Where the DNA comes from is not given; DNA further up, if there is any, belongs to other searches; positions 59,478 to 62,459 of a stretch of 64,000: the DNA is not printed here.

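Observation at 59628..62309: PHP-phosphoesterase::SMC-like ABC-ATPase fusion translationally coupled (ATGA) to a type III restriction enzyme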

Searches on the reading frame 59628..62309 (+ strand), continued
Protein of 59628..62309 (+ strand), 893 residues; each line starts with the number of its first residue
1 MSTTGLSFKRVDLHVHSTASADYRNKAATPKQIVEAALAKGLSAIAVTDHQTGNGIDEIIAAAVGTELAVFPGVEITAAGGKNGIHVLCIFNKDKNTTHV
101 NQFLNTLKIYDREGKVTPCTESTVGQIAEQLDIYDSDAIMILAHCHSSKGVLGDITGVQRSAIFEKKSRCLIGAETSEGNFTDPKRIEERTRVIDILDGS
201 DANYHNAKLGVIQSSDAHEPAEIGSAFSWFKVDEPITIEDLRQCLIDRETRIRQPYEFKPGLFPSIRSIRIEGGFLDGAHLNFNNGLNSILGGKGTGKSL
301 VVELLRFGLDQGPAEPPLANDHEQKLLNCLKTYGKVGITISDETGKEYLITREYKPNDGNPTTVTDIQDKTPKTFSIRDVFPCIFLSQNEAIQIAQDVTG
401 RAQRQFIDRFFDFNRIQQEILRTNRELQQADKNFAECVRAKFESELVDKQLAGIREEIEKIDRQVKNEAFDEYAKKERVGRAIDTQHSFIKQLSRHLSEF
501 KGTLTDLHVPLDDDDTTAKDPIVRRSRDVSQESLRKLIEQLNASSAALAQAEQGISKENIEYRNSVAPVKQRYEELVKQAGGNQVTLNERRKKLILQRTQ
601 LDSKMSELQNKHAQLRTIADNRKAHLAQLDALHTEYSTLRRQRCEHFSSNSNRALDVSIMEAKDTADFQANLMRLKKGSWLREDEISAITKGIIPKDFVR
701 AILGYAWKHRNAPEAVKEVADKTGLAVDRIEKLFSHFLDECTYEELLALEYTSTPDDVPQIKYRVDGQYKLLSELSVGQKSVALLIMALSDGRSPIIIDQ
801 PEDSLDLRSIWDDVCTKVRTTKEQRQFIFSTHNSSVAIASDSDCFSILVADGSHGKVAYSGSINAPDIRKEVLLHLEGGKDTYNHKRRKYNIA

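Call 30: search_protein_families(library=pfam, alignment_id=A3, max_evalue=0.0001)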
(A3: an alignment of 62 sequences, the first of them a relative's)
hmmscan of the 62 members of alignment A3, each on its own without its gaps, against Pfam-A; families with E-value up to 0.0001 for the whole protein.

A. member 1, L002:7031-7300:+ (90 aa): 0 families

B. families by the number of members that match (of 62 scanned): 70 families (the first 25 are shown)
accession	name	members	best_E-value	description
PF02463.25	SMC_N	4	4e-13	RecF/RecN/SMC N terminal domain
PF13304.12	AAA_21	3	7.5e-16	AAA domain, putative AbiEii toxin, Type IV TA system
PF13476.12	AAA_23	3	4.9e-12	AAA domain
PF00149.33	Metallophos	2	1.6e-16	Calcineurin-like phosphoesterase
PF01551.29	Peptidase_M23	2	1.5e-14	Peptidase family M23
PF01381.28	HTH_3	2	3.6e-11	Helix-turn-helix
PF13555.12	AAA_29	2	2.5e-06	P-loop containing region of AAA domain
PF00982.27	Glyco_transf_20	1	8.5e-145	Glycosyltransferase family 20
PF00141.28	peroxidase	1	1.5e-72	Peroxidase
PF02738.23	MoCoBD_1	1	1.7e-72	Molybdopterin cofactor-binding domain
PF09965.14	DUF2199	1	7.8e-48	Uncharacterized protein conserved in bacteria (DUF2199)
PF07603.17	Lcl_C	1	5.2e-47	Lcl C-terminal domain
PF20256.3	MoCoBD_2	1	3.7e-45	Molybdopterin cofactor-binding domain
PF02535.28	Zip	1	7.6e-41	ZIP Zinc transporter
PF04471.18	Mrr_cat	1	2.1e-36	Restriction endonuclease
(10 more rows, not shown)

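Call 32: find_encoding_contigs(protein=P0002, flank=10000, max_places=3)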
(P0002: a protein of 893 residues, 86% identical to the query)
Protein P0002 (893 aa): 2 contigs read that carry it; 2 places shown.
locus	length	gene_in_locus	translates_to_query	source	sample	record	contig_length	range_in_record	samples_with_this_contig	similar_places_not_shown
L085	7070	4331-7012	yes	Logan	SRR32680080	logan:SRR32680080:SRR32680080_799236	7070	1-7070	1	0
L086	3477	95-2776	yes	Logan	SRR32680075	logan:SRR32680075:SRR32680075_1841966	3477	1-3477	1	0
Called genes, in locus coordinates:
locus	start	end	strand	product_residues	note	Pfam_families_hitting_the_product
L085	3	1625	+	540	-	?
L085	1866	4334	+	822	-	PF04851:ResIII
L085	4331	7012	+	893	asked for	PF02811:PHP (weak), PF02463:SMC_N (weak), PF13476:AAA_23, PF13304:AAA_21 (faint)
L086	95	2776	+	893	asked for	PF02811:PHP (weak), PF02463:SMC_N (weak), PF13476:AAA_23, PF13304:AAA_21 (faint)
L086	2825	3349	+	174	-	PF10083:DUF2321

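Call 33: find_encoding_contigs(protein=P0003, flank=10000, max_places=3)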
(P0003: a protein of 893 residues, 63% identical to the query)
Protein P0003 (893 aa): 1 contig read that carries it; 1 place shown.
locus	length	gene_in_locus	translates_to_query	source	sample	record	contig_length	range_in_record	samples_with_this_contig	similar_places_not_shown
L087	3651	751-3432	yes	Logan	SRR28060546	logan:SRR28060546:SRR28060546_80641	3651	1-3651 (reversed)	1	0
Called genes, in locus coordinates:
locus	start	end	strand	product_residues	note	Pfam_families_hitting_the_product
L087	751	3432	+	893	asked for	PF02811:PHP (weak), PF02463:SMC_N (faint), PF13476:AAA_23 (faint), PF13304:AAA_21 (faint)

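Call 34: find_encoding_contigs(protein=P0004, flank=10000, max_places=3)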
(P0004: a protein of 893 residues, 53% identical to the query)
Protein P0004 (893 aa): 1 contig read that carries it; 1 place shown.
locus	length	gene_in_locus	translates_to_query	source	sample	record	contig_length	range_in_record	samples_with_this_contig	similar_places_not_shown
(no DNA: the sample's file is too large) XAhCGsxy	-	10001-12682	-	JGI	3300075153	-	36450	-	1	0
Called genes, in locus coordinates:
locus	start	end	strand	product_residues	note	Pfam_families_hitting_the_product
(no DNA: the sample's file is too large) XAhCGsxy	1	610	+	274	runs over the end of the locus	PF08843:AbiEii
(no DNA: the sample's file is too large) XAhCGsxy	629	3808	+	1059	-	PF13091:PLDc_2, PF04851:ResIII (faint), PF00176:SNF2-rel_dom, PF00271:Helicase_C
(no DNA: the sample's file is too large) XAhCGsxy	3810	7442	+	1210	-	PF20473:MmeI_Mtase (weak), PF07669:Eco57I, PF02384:N6_Mtase (weak), PF12950:TaqI_C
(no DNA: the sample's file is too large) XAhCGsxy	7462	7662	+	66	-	-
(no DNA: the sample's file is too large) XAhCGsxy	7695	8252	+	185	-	-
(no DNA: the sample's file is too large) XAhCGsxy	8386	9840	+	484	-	PF28123:DUF8370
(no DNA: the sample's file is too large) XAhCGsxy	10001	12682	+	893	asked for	PF02811:PHP, PF02463:SMC_N (weak), PF13476:AAA_23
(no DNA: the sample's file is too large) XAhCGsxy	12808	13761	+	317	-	PF02899:Phage_int_SAM_1 (weak), PF00589:Phage_integrase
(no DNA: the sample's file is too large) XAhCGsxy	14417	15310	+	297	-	PF02899:Phage_int_SAM_1 (faint), PF13495:Phage_int_SAM_4, PF00589:Phage_integrase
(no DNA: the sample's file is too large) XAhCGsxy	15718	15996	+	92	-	PF01381:HTH_3 (weak)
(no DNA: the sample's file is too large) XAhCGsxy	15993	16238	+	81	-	-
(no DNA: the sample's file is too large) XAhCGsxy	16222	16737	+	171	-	PF02075:RuvC (weak)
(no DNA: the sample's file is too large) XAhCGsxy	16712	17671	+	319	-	PF13814:Replic_Relax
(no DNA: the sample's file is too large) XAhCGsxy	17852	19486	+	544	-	PF10412:TrwB_AAD_bind (faint), PF12696:TraG-D_C (weak)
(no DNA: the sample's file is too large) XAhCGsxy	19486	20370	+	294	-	PF13814:Replic_Relax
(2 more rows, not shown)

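Call 43: search_solved_structures(query=A1, max_evalue=0.001)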
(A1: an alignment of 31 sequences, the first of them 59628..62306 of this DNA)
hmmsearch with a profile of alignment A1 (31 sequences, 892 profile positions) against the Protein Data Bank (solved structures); distinct sequences matched with E-value up to 0.001: 20.
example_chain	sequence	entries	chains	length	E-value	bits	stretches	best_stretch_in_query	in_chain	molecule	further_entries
3e0f_A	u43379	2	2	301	1.1e-09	40.1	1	13-111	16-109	Putative Metal-dependent Phosphoesterase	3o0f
7ug9_A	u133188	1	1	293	3e-08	35.4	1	13-107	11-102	5'-3' exoribonuclease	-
9etk_A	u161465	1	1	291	6.4e-08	34.3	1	11-145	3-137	Metal-dependent phosphoesterases (PHP family)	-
8v46_A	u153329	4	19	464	3.3e-06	28.6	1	756-838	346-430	AriA antitoxin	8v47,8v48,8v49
2yb1_A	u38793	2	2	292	1.7e-05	26.3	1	11-91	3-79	AMIDOHYDROLASE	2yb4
8ux9_B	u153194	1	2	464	3.8e-05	25.1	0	756-838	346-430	AriA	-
8v45_A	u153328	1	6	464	3.8e-05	25.1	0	756-838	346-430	AriA antitoxin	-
9qpc_A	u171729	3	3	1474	0.00014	23.3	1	10-80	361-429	DNA polymerase III PolC-type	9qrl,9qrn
1ii8_A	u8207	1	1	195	0.00022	22.6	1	278-355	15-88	Rad50 ABC-ATPase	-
1us8_A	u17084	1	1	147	0.00024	22.5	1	278-355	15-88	DNA DOUBLE-STRAND BREAK REPAIR RAD50 ATPASE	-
1f2t_A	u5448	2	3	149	0.00025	22.4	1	278-355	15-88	RAD50 ABC-ATPASE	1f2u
3qkr_A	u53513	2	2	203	0.00027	22.3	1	278-355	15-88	DNA double-strand break repair rad50 ATPase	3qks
3f2b_A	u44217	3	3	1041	0.0003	22.1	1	10-79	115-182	DNA-directed DNA polymerase III alpha chain | GEOBACILLUS KAUSTOPHILUS DNA POLC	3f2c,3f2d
3zgx_A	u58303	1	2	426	0.00035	21.9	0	276-316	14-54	CHROMOSOME PARTITION PROTEIN SMC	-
8p0a_A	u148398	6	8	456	0.00066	21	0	431-630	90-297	Structural maintenance of chromosomes protein 1A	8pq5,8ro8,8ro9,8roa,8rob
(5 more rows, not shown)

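Call 44: search_dna_similar(query=window:59628-62306:+, collection=plasmids, mode=protein, max_rows=25)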
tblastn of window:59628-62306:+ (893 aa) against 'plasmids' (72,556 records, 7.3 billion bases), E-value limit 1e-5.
Records with a match: 1149; places in all: 1209; records where one place covers at least 80% of the query: 161.
Best place of each record, by identity: <60% 1149.
By first word of the organism name: Escherichia 359; Klebsiella 342; Enterobacter 57; Piscirickettsia 34; Salmonella 33; Citrobacter 28; Pseudomonas 21; Serratia 21; Raoultella 19; Staphylococcus 18; and 65 more.
By predicted mobility (MOB-suite, as given by PLSDB): conjugative 824; non-mobilizable 207; mobilizable 118.
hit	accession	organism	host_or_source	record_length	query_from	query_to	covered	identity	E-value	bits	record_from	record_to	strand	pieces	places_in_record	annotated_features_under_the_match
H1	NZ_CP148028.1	Gordonia hongkongensis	-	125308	3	893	100%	26.8%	5e-58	224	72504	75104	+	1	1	AAA family ATPase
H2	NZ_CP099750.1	Klebsiella pneumoniae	Homo sapiens,Rectal swab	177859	5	892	99%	24.9%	2e-39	167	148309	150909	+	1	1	TrlF family AAA-like ATPase | RNA-binding domain-containing protein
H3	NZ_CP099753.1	Escherichia coli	Homo sapiens,Rectal swab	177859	5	892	99%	24.9%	2e-39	167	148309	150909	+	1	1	TrlF family AAA-like ATPase | RNA-binding domain-containing protein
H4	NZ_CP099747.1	Klebsiella pneumoniae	Homo sapiens,sputum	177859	5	892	99%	24.9%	2e-39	167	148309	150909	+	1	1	TrlF family AAA-like ATPase | RNA-binding domain-containing protein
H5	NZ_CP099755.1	Escherichia coli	Homo sapiens,Rectal swab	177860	5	892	99%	24.9%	2e-39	167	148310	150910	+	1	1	TrlF family AAA-like ATPase | RNA-binding domain-containing protein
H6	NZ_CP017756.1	Cupriavidus malaysiensis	cell culture,Lake Kulim, Kedah, Malaysia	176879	1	892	100%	24.8%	2e-41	173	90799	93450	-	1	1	TrlF family AAA-like ATPase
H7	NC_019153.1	Klebsiella pneumoniae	-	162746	5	892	99%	24.9%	4e-39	166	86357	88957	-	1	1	TrlF family AAA-like ATPase | RNA-binding domain-containing protein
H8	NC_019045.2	Escherichia coli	-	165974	5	892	99%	24.9%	4e-39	166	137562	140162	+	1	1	TrlF family AAA-like ATPase | RNA-binding domain-containing protein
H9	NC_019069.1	Escherichia coli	-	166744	5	892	99%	24.9%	4e-39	166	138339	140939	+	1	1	TrlF family AAA-like ATPase | RNA-binding domain-containing protein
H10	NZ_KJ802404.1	Escherichia coli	Homo sapiens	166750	5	892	99%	24.9%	4e-39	166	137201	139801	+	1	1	TrlF family AAA-like ATPase | RNA-binding domain-containing protein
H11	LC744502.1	Escherichia coli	-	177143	5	892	99%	24.9%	4e-39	166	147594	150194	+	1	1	hypothetical protein | transcriptional regulator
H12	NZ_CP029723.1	Klebsiella pneumoniae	-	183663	5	892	99%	24.9%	4e-39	166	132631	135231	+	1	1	TrlF family AAA-like ATPase | RNA-binding domain-containing protein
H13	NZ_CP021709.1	Klebsiella pneumoniae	-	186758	5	892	99%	24.9%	4e-39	166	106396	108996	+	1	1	TrlF family AAA-like ATPase | RNA-binding domain-containing protein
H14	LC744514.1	Escherichia coli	-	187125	5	892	99%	24.9%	4e-39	166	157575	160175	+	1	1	hypothetical protein | transcriptional regulator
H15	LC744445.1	Escherichia coli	-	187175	5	892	99%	24.9%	4e-39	166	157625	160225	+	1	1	hypothetical protein | transcriptional regulator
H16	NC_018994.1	Escherichia coli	-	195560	5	892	99%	24.9%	4e-39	166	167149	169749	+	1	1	TrlF family AAA-like ATPase | RNA-binding domain-containing protein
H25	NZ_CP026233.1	Citrobacter freundii complex sp. CFNIH4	-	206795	8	892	99%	24.9%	1e-48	195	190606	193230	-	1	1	TrlF family AAA-like ATPase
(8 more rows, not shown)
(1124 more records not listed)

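Call 45: get_annotated_region(hit=H7, flank=8000)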
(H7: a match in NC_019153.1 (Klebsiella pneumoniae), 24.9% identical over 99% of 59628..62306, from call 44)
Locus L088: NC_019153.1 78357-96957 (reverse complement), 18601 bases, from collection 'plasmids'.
description: Klebsiella pneumoniae plasmid pNDM-KN, complete sequence
organism: Klebsiella pneumoniae (NCBI taxid 573)
taxonomy: Bacteria; Pseudomonadota; Gammaproteobacteria; Enterobacterales; Enterobacteriaceae; Klebsiella; Klebsiella pneumoniae
host: -; source: -; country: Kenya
typing (MOB-suite, as given by PLSDB): conjugative; replicon IncC; relaxase MOBH,MOBH; mating-pair formation MPF_F
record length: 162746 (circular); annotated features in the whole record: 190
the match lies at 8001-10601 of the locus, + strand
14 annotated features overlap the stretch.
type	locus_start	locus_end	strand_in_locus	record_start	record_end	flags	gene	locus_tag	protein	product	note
CDS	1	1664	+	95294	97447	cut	-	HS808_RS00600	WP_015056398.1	DDE-type integrase/transposase/recombinase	-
CDS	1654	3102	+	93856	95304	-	-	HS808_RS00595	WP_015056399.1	ATP-binding protein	-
CDS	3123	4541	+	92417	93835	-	-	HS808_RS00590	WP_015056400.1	TnsD family Tn7-like transposition protein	-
CDS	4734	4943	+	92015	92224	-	-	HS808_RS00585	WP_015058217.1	helix-turn-helix domain-containing protein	-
CDS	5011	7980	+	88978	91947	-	-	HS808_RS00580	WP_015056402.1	type I restriction endonuclease subunit R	-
CDS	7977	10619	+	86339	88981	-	-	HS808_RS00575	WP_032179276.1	TrlF family AAA-like ATPase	-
CDS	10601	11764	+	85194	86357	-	-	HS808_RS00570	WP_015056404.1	RNA-binding domain-containing protein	-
CDS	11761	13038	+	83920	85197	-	-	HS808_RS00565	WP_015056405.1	restriction endonuclease subunit S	GO:0006304 - DNA modification [Evidence IEA]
CDS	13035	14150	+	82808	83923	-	-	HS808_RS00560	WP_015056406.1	AAA family ATPase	-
CDS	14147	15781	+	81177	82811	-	-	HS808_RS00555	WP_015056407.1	type I restriction-modification system subunit M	GO:0009307 - DNA restriction-modification system [Evidence IEA]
CDS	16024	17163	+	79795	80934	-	-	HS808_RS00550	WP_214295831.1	hypothetical protein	-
CDS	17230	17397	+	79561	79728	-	-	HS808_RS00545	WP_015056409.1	hypothetical protein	-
CDS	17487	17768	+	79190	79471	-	-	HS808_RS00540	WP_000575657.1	hypothetical protein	-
CDS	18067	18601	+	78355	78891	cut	-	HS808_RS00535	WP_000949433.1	hypothetical protein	-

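Call 46: get_annotated_region(hit=H25, flank=8000)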
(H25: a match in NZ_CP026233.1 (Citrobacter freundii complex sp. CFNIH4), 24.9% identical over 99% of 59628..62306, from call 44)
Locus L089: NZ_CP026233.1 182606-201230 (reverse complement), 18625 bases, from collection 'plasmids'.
description: Citrobacter freundii complex sp. CFNIH4 plasmid pCFR-0b27, complete sequence
organism: Citrobacter freundii complex sp. CFNIH4 (NCBI taxid 2077148)
taxonomy: Bacteria; Pseudomonadota; Gammaproteobacteria; Enterobacterales; Enterobacteriaceae; Citrobacter; Citrobacter freundii complex sp. CFNIH4
host: -; source: -; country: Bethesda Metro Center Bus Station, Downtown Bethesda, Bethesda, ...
typing (MOB-suite, as given by PLSDB): conjugative; replicon IncC; relaxase MOBH,MOBH; mating-pair formation MPF_F
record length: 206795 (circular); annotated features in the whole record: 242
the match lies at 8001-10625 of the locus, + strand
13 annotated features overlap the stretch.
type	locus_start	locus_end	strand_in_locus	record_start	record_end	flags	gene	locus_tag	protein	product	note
CDS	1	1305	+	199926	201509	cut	-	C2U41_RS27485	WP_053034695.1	tyrosine-type recombinase/integrase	-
CDS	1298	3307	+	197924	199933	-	-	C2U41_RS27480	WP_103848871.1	integrase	-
CDS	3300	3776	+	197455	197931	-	-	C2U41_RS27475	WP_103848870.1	protein kinase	-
CDS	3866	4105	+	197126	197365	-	-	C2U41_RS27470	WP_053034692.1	hypothetical protein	-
CDS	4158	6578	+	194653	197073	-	-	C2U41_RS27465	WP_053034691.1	type I restriction-modification system subunit M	GO:0006306 - DNA methylation [Evidence IEA]; GO:0009307 - DNA restriction-modification system [Evidence IEA]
CDS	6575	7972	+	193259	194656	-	-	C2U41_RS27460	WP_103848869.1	restriction endonuclease subunit S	-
CDS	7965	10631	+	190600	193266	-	-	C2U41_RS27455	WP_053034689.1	TrlF family AAA-like ATPase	GO:0006302 - double-strand break repair [Evidence IEA]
CDS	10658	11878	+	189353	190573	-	-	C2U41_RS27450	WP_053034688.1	RNA-binding domain-containing protein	-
CDS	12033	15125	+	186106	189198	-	-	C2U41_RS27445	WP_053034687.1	type I restriction endonuclease subunit R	-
CDS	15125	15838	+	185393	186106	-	-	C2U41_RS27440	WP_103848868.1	SprT family zinc-dependent metalloprotease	GO:0006508 - proteolysis [Evidence IEA]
CDS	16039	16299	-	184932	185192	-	-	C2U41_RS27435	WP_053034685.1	hypothetical protein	-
CDS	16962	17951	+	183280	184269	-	bet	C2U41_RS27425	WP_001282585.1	phage recombination protein Bet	GO:0006259 - DNA metabolic process [Evidence IEA]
CDS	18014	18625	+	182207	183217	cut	-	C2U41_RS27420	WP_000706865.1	lambda-exonuclease family protein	-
